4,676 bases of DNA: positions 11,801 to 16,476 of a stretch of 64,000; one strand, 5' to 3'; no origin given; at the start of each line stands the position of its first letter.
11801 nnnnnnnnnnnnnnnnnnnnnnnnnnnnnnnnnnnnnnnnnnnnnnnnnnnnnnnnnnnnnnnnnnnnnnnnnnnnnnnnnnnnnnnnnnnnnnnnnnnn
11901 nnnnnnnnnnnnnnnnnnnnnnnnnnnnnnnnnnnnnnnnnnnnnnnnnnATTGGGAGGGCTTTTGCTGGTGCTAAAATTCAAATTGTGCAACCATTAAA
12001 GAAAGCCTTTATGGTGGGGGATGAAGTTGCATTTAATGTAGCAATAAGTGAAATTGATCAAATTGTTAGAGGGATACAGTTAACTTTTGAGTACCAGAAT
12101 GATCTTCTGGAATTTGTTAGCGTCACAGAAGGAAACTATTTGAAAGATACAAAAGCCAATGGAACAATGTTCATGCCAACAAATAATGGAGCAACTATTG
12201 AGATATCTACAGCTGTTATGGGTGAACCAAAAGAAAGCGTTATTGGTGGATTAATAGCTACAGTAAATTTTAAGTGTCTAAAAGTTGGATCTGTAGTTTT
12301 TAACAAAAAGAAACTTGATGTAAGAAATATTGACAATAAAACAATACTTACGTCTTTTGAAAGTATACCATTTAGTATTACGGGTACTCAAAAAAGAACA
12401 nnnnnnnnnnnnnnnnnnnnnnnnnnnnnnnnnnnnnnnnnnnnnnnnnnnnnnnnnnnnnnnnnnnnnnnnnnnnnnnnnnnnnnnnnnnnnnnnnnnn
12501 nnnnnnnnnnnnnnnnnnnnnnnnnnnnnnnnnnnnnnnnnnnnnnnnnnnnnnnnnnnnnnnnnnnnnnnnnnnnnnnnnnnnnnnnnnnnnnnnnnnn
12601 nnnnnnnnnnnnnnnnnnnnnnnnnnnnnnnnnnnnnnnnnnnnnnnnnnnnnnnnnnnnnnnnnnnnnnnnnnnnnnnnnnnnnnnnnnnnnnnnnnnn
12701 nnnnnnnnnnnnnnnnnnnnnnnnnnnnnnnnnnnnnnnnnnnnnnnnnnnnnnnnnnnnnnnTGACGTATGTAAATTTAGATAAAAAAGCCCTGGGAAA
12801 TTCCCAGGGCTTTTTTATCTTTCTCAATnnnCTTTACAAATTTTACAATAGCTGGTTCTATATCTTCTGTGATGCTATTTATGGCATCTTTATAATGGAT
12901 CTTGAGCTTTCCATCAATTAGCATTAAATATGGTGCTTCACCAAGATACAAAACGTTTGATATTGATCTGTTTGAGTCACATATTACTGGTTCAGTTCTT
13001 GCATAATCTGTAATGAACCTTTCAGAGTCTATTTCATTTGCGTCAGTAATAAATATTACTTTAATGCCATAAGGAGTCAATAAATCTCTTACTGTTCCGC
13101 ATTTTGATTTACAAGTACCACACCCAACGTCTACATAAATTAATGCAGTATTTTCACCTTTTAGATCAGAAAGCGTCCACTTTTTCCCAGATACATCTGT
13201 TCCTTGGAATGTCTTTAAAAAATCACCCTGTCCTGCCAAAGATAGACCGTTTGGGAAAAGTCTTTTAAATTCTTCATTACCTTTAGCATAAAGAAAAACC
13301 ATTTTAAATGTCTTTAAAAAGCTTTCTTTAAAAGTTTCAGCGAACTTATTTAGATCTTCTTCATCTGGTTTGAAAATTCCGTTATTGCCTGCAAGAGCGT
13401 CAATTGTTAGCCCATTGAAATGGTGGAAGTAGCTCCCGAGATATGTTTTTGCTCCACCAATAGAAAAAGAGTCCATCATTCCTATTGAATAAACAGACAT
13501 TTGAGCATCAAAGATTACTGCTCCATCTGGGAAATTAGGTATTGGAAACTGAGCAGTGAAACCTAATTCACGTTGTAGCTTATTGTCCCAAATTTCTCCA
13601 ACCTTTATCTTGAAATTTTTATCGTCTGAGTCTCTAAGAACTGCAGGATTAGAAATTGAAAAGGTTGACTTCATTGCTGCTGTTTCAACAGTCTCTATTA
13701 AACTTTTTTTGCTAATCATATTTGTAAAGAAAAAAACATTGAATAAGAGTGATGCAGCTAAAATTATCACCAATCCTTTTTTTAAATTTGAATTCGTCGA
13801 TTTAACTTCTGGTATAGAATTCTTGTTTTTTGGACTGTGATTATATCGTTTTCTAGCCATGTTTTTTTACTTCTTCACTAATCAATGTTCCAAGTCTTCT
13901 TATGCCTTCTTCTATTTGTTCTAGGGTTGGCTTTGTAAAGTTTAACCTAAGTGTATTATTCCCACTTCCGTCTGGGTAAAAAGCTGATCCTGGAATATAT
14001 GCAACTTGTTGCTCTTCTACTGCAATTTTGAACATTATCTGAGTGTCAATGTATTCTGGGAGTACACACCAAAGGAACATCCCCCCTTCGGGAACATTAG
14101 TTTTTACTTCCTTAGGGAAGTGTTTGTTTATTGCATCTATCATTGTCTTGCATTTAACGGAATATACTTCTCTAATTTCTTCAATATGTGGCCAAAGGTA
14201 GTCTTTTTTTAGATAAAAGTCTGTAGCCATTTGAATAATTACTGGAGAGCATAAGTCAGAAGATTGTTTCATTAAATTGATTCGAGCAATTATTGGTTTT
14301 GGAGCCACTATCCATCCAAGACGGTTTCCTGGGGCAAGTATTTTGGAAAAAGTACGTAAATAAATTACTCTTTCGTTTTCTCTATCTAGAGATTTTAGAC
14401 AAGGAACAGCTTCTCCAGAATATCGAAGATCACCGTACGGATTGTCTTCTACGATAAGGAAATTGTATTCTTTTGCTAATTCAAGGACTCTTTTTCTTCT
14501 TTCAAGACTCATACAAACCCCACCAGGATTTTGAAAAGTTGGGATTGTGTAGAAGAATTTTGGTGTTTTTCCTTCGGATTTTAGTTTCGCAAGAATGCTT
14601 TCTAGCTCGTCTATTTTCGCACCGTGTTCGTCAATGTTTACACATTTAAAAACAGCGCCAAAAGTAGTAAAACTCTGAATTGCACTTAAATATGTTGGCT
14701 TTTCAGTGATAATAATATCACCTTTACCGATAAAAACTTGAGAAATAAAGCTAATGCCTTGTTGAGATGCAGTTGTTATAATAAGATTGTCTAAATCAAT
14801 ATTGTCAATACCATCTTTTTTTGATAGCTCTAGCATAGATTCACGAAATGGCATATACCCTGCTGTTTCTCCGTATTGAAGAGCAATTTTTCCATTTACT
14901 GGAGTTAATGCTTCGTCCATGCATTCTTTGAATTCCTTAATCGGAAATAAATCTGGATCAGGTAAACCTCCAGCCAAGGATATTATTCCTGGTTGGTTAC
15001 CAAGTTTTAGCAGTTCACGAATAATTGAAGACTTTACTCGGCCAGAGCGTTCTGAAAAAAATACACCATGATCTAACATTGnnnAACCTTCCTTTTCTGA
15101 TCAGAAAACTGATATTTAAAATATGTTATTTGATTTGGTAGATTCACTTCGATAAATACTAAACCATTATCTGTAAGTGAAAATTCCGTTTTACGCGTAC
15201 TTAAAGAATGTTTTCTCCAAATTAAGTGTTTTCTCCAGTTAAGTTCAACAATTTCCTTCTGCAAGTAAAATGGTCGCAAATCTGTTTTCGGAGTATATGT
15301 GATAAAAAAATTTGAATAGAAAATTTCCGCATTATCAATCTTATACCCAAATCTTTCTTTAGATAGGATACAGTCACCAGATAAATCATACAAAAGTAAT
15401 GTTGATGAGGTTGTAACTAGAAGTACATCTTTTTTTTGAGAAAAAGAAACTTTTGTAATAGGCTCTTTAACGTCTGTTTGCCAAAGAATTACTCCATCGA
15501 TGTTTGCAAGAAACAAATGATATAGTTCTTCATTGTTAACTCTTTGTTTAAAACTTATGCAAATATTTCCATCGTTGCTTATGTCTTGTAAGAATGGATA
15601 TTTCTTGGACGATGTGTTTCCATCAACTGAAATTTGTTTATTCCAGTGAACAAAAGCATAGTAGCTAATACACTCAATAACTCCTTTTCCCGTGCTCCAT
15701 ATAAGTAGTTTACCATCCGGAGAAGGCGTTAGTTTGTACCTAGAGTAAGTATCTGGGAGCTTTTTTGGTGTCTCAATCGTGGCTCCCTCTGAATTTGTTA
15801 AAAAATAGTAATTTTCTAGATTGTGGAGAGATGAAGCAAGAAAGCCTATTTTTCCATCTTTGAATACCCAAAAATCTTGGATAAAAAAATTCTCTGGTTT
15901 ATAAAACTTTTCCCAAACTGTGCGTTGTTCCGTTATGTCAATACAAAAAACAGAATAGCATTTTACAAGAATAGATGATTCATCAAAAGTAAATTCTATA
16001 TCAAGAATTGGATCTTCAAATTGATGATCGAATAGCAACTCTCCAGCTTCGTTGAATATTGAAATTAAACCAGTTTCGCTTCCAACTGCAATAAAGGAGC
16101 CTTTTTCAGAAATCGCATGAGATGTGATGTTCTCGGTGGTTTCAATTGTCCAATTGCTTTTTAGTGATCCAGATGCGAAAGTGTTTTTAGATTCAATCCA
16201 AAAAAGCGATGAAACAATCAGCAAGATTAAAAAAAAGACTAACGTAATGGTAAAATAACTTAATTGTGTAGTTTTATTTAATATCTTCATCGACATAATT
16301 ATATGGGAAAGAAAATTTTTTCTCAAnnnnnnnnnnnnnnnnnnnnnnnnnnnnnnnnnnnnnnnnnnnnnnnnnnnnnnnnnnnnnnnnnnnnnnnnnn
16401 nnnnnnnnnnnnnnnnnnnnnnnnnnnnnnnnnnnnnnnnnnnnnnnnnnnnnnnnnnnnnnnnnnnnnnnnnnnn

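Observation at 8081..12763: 1560-aa surface protein combining about 10 Cys-rich prealbumin-like repeats, cohesin-like and dockerin-like modules, and CuAO-N anchors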

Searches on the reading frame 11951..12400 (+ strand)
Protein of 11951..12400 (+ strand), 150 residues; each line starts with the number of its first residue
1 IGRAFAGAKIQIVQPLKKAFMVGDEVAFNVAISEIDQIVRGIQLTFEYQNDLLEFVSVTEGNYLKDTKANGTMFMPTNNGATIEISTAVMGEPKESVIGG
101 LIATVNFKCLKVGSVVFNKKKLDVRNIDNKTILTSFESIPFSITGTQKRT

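Call 19: search_protein_families(library=pfam, proteins=[window:11951-12400:+], max_evalue=10)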
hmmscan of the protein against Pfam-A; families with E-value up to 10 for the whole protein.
window:11951-12400:+ (150 aa): 3 families
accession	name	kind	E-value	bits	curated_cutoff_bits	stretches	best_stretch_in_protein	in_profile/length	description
PF00963.24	Cohesin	-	2.3e-10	41.2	24.1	1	18-114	9-106/139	Cohesin domain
PF21601.3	GldM_2nd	-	0.081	13.9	24.4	1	12-86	13-89/98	GldM second domain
PF02298.23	Cu_bind_like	-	0.16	12.4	20.8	0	17-31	15-29/84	Plastocyanin-like domain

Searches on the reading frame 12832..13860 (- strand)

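Call 3: search_protein_families(library=pfam, proteins=[window:12832-13860:-], max_evalue=1)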
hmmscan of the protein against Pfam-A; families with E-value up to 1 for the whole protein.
window:12832-13860:- (343 aa): 3 families
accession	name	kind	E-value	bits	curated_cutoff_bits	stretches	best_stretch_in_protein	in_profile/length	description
PF00578.27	AhpC-TSA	-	8e-07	29.5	26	1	212-323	2-123/124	AhpC/TSA family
PF08534.16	Redoxin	-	0.00017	21.8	26.6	1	212-330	3-137/148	Redoxin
PF13728.12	TraF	-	0.15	12.3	23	1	224-278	118-172/224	F plasmid transfer operon protein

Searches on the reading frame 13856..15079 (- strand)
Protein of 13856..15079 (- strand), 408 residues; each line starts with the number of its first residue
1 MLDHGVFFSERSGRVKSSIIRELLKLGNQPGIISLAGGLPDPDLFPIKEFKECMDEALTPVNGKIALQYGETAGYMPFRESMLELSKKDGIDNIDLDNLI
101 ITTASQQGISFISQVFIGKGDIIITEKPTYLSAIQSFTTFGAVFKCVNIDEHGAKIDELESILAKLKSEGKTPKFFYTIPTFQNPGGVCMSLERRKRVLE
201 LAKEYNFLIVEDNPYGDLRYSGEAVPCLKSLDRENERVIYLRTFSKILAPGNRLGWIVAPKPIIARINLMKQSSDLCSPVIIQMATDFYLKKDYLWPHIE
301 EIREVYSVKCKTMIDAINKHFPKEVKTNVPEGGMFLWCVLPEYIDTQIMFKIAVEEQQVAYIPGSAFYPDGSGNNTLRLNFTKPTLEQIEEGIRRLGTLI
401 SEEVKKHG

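Call 30: search_protein_families(library=pfam, proteins=[window:13856-15079:-], max_evalue=0.00001)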
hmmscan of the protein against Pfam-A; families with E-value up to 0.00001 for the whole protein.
window:13856-15079:- (408 aa): 2 families
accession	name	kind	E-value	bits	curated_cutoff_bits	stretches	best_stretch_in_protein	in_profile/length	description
PF00155.27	Aminotran_1_2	-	2.1e-30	106.6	19.7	1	63-396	32-361/361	Aminotransferase class I and II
PF12897.13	Asp_aminotransf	-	2e-10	40.5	27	1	94-399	97-408/421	Aspartate amino-transferase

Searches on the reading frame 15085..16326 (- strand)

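Call 30: search_protein_families(library=pfam, proteins=[window:15085-16326:-], max_evalue=0.00001)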
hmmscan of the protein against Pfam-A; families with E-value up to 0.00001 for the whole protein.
window:15085-16326:- (414 aa): 3 families
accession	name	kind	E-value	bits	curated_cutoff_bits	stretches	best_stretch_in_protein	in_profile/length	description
PF18975.6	DUF5711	-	1.3e-06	28.4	26.3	0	56-124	85-159/344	Family of unknown function (DUF5711)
PF13570.13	Beta-prop_ACSF4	-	1.6e-06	28.2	133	1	57-323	41-297/329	Beta-alanine-activating enzyme, beta-propeller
PF25174.1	Beta-prop_THOC3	-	9.9e-06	25.2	305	0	56-124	80-149/272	THOC3 beta-propeller domain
